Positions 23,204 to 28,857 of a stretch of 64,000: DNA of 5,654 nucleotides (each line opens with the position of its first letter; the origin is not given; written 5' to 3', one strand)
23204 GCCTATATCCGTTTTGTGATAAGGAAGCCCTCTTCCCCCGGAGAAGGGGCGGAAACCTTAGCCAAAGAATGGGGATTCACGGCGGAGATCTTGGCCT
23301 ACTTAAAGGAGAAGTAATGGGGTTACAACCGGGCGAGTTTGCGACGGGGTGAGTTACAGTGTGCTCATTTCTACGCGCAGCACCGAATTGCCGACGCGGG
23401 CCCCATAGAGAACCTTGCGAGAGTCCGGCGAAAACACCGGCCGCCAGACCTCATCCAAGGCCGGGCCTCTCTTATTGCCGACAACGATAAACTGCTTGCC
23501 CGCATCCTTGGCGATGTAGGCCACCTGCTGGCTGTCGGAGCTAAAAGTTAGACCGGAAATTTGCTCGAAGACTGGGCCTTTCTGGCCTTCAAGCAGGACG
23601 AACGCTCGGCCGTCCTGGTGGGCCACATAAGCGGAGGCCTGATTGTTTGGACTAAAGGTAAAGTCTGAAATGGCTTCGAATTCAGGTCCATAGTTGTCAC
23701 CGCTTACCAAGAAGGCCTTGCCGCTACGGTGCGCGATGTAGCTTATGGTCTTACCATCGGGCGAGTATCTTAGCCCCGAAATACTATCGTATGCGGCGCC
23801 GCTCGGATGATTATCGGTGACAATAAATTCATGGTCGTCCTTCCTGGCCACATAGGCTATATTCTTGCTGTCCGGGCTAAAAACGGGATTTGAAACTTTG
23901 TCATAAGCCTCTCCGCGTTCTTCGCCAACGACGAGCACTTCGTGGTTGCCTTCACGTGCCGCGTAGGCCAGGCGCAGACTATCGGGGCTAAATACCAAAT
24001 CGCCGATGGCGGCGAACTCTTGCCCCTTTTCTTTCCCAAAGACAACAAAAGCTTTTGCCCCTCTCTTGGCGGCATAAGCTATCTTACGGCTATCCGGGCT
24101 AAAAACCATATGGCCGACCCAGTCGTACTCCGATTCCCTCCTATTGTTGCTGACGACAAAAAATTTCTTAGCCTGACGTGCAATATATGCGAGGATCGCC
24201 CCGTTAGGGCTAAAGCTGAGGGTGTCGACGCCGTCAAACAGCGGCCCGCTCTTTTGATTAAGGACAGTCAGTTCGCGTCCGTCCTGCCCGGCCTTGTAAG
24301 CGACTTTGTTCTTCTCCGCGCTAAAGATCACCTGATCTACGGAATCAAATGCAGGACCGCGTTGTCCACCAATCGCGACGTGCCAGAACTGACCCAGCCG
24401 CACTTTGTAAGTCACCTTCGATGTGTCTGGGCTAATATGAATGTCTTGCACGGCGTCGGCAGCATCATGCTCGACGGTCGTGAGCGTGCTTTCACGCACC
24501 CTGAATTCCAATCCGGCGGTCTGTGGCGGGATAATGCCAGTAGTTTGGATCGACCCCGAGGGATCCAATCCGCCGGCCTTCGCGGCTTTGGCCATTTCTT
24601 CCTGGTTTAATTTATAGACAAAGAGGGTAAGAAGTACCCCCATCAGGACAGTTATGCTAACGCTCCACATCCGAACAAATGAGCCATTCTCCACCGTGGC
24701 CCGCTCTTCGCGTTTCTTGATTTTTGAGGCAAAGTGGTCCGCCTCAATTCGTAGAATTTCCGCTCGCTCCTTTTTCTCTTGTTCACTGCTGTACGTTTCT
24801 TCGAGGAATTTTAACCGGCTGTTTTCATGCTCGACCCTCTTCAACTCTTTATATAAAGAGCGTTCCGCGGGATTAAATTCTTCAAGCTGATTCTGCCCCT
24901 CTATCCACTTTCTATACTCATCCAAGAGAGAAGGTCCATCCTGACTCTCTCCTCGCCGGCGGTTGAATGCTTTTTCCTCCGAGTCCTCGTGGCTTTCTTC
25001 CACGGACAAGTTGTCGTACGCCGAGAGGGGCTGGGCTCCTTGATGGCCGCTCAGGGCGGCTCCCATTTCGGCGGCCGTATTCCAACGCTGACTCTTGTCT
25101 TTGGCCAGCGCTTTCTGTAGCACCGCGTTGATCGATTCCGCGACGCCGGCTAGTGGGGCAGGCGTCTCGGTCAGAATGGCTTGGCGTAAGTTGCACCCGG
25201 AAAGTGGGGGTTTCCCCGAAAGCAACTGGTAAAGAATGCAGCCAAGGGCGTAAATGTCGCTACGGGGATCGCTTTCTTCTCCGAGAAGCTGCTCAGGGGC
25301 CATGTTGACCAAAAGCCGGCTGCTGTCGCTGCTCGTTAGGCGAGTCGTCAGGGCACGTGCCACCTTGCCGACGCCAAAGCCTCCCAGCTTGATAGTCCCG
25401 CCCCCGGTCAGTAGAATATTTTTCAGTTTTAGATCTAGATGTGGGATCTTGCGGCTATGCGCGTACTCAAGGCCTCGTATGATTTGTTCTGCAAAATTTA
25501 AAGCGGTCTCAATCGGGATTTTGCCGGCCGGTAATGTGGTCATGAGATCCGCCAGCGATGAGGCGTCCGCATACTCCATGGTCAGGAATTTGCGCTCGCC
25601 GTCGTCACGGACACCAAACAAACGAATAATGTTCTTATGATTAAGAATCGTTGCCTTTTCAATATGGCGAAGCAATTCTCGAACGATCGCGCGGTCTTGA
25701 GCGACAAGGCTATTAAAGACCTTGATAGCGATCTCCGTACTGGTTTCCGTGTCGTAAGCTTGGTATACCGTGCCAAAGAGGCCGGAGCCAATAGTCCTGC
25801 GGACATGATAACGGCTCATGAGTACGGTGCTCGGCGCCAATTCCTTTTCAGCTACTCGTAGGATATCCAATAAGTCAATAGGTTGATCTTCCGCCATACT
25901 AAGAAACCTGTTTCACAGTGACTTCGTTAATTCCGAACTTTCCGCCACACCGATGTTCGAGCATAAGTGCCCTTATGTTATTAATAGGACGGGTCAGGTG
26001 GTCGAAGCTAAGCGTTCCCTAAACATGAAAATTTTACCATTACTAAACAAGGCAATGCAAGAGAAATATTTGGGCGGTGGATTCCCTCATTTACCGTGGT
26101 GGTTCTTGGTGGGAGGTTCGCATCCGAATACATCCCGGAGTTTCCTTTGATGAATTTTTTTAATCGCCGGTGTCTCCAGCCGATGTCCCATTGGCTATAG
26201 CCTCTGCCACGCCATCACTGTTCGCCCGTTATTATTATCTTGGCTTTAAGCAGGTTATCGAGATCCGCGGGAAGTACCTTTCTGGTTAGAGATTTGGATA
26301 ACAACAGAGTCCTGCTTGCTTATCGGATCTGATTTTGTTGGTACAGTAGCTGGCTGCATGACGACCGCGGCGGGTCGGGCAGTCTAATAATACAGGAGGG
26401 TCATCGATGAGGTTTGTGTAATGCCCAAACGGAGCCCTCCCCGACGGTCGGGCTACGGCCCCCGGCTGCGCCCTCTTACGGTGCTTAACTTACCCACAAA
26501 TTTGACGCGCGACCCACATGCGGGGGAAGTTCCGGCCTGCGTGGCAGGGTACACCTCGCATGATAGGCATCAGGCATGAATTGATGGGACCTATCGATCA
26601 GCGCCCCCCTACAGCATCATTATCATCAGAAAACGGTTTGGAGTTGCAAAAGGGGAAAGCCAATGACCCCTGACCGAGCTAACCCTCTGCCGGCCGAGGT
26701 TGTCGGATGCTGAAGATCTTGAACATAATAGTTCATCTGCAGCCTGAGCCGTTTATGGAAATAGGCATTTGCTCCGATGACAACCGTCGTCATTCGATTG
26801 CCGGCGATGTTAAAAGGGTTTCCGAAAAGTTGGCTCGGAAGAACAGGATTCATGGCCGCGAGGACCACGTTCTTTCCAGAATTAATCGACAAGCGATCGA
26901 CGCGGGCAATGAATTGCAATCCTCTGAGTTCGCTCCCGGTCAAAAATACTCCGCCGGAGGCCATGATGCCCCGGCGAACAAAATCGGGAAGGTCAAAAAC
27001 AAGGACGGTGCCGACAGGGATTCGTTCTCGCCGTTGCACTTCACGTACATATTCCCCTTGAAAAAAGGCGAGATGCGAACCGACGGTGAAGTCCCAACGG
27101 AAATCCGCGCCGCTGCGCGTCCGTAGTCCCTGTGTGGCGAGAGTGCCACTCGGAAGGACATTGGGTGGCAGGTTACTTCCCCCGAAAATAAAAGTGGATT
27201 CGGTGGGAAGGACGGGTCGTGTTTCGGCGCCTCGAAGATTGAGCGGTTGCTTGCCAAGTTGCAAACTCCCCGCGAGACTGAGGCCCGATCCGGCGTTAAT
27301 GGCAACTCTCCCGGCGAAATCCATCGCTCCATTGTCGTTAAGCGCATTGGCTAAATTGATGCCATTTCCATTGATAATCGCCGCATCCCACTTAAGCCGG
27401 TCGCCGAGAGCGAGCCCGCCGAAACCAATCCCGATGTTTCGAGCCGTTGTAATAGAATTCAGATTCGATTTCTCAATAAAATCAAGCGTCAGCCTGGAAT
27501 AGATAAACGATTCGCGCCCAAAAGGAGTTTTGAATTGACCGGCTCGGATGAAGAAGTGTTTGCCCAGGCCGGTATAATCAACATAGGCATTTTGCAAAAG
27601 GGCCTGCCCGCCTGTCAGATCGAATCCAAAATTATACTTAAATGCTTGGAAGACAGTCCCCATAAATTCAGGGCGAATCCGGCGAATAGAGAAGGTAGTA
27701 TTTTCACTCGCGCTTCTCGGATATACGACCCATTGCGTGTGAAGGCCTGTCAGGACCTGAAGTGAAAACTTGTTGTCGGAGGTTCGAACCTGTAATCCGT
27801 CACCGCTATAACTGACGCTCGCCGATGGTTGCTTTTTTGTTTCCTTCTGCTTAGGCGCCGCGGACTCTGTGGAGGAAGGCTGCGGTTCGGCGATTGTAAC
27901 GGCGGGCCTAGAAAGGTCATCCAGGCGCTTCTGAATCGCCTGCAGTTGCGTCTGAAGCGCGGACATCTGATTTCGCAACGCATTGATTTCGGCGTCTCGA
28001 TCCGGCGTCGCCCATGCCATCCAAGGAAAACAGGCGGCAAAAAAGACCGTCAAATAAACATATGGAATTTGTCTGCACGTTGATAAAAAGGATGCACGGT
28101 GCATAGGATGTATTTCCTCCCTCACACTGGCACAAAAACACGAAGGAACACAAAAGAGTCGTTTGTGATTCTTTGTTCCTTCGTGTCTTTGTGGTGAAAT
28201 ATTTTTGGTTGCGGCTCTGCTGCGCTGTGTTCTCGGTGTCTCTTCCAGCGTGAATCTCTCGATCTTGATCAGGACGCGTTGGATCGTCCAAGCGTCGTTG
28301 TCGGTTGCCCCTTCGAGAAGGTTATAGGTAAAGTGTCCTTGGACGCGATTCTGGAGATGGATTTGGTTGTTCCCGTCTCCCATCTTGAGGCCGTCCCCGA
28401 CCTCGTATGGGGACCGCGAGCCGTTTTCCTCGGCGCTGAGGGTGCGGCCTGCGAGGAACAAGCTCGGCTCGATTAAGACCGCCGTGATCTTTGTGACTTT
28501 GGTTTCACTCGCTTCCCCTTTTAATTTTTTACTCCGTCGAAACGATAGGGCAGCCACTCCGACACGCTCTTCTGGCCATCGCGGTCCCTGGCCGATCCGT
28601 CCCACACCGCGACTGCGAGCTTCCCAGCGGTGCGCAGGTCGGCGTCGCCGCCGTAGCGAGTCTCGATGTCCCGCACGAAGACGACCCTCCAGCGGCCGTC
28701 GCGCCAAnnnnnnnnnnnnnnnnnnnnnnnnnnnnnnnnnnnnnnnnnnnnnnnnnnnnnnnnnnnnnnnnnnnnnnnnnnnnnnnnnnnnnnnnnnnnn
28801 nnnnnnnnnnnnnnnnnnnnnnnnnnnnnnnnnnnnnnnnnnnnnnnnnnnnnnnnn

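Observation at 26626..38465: Sigma54/two-component-controlled periplasmic type II molybdoenzyme locus with unassignable substrate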

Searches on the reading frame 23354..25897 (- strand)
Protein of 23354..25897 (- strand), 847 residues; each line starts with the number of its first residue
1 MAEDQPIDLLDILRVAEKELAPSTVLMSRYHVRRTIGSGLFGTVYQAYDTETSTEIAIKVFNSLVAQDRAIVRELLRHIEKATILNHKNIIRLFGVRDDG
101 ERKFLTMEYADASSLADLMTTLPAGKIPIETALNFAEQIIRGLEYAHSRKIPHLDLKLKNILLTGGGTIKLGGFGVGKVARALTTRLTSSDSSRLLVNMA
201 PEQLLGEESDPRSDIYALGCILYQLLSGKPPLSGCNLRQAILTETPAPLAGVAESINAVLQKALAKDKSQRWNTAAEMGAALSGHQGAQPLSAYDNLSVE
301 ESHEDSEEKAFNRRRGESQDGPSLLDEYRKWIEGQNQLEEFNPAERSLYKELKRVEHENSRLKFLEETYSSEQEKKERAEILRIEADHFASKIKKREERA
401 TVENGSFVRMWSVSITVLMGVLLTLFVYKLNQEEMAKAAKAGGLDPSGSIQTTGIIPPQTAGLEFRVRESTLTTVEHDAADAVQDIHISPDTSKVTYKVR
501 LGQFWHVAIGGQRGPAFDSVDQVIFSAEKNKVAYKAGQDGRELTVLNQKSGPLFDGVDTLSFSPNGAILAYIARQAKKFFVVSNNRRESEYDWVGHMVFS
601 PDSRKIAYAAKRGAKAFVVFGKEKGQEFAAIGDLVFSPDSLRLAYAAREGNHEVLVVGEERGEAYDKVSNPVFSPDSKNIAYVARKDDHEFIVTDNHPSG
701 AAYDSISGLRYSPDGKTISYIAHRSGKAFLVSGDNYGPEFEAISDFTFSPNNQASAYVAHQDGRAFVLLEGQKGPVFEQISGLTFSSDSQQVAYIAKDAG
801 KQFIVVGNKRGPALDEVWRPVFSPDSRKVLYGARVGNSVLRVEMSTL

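Call 11: search_protein_families(library=pfam, proteins=[window:23354-25897:-])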
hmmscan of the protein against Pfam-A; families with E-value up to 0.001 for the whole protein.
window:23354-25897:- (847 aa): 4 families
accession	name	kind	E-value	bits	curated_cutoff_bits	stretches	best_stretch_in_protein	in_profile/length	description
PF00069.31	Pkinase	-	1.3e-43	149.7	31.7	1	30-274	1-254/263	Protein kinase domain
PF07714.23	PK_Tyr_Ser-Thr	-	2.2e-30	106.3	23.1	1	32-271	3-248/258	Protein tyrosine and serine/threonine kinase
PF07676.18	PD40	-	1.4e-11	44.5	20.9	0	670-687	13-30/38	WD40-like Beta Propeller Repeat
PF23763.2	Beta-barrel_GLAA-B_I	-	1.2e-05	25.8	28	0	484-540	13-65/95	GLAA-B beta-barrel domain I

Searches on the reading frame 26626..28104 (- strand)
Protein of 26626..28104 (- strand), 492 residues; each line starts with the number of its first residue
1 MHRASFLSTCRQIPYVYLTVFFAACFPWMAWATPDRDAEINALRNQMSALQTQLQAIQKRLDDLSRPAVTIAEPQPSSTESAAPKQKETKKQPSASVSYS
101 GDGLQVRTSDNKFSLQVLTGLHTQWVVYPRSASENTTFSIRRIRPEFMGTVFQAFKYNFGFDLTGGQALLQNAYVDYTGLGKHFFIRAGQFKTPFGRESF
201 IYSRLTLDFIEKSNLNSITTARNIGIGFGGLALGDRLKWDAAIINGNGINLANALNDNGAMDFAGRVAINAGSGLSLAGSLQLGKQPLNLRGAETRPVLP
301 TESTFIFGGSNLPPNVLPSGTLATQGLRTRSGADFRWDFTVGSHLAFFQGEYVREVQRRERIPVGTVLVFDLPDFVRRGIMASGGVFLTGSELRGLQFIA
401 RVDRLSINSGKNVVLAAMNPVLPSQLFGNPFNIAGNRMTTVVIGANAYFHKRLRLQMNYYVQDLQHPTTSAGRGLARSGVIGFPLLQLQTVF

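Call 48: search_protein_families(library=pfam, proteins=[window:26626-28104:-], max_evalue=1)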
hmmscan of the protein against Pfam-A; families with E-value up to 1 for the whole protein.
window:26626-28104:- (492 aa): 9 families
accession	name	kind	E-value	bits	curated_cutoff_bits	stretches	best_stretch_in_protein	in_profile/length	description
PF07396.17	Porin_O_P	-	2.6e-14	53.7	20.9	1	133-229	22-127/370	Phosphate-selective porin O and P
PF11336.14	DUF3138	-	5e-05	22.6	27.3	1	19-100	7-88/525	Protein of unknown function (DUF3138)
PF17253.7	DUF5320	-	0.0012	20.3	27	1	29-64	64-99/99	Family of unknown function (DUF5320)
PF08954.16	Trimer_CC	-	0.0098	15.9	27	1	32-64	14-45/52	Trimerisation motif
PF13942.11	Lipoprotein_20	-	0.043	14.2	27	1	35-65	126-156/175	YfhG lipoprotein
PF14197.11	Cep57_CLD_2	-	0.092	13.3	27.1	1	37-66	2-31/67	Centrosome localisation domain of PPC89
PF14712.11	Snapin_Pallidin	-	0.12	13.3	29.6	1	39-64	63-88/89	Snapin/Pallidin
PF21037.2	CCDC138_cc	-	0.26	11.8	27.1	1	39-66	23-50/59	Coiled-coil-domain-containing protein 138, coiled-coil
PF18504.6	Csm1_N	-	0.28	12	26.3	1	35-62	38-65/70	Csm1 N-terminal domain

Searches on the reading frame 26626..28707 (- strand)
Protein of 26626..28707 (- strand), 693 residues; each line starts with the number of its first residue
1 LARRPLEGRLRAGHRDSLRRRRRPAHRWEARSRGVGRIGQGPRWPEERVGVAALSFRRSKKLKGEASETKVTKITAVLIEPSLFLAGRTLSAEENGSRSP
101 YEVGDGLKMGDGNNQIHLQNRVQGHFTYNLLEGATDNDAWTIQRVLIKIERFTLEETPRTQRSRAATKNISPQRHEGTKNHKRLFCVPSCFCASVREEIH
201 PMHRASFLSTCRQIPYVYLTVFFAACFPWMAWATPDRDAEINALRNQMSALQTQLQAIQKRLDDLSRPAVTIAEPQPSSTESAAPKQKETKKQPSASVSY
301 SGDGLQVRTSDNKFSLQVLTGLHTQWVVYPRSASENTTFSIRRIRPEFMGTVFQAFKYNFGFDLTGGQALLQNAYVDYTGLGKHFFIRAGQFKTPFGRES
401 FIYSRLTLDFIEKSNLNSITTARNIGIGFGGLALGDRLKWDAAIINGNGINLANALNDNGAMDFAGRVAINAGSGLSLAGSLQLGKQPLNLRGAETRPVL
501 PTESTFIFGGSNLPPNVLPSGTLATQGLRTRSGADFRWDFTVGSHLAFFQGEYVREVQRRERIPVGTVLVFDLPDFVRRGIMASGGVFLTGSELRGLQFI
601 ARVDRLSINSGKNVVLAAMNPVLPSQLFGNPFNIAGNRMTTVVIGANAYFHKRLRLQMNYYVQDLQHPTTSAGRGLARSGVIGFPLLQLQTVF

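Call 4: search_protein_families(library=pfam, proteins=[window:26626-28707:-])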
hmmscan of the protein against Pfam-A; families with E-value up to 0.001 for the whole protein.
window:26626-28707:- (693 aa): 2 families
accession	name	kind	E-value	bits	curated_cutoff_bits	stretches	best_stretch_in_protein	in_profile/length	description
PF07396.17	Porin_O_P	-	6.5e-14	52.4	20.9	1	334-430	22-127/370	Phosphate-selective porin O and P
PF11336.14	DUF3138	-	0.00013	21.3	27.3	0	220-301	7-88/525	Protein of unknown function (DUF3138)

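Call 5: search_protein_families(library=ncbifam, proteins=[window:26626-28707:-])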
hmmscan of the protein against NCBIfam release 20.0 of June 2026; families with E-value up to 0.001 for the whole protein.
window:26626-28707:- (693 aa): 0 families
